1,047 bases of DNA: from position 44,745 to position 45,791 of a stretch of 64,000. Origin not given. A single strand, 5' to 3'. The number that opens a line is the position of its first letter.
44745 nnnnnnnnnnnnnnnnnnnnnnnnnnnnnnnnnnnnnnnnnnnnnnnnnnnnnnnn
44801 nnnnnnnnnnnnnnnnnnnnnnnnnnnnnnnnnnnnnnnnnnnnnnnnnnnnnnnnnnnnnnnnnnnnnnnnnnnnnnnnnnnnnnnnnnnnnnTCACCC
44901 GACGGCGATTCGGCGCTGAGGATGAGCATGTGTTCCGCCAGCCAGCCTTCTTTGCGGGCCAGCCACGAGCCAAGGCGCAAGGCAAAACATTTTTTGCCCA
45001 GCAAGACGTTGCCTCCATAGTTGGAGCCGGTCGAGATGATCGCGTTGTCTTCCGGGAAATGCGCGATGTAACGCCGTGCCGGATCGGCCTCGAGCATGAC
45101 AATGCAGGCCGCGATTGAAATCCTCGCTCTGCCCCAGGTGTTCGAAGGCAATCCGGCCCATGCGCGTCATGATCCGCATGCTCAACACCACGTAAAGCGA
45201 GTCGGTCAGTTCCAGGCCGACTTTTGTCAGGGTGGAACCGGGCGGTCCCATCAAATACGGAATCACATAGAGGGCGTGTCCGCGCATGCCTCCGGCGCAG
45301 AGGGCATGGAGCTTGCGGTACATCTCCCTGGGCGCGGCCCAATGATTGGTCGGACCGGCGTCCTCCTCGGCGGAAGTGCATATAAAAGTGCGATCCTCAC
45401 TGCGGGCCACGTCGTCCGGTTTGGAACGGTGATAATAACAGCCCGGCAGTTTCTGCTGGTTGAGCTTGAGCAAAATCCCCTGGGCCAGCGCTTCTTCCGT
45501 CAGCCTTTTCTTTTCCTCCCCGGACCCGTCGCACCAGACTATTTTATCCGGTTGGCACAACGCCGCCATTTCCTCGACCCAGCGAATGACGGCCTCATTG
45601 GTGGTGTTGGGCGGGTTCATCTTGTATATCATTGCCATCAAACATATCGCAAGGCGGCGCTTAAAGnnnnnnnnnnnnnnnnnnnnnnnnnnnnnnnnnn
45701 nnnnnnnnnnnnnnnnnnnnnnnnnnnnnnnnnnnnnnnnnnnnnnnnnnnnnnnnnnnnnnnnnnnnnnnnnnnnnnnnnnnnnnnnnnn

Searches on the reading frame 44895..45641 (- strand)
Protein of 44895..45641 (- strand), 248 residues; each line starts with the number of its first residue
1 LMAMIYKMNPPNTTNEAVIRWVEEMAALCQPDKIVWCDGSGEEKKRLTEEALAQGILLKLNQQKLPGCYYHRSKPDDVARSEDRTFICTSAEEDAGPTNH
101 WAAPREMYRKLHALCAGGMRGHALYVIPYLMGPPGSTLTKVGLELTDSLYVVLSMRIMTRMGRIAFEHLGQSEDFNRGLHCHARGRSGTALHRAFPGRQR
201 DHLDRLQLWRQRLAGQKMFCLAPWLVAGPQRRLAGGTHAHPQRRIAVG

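Call 113: search_protein_families(library=pfam, proteins=[window:44895-45641:-], max_evalue=0.001)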
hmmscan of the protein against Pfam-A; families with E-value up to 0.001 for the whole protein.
window:44895-45641:- (248 aa): 1 family
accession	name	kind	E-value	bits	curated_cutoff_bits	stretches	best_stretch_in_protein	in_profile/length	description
PF17297.7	PEPCK_N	-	1.2e-63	215.1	23.8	1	20-187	1-166/218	Phosphoenolpyruvate carboxykinase N-terminal domain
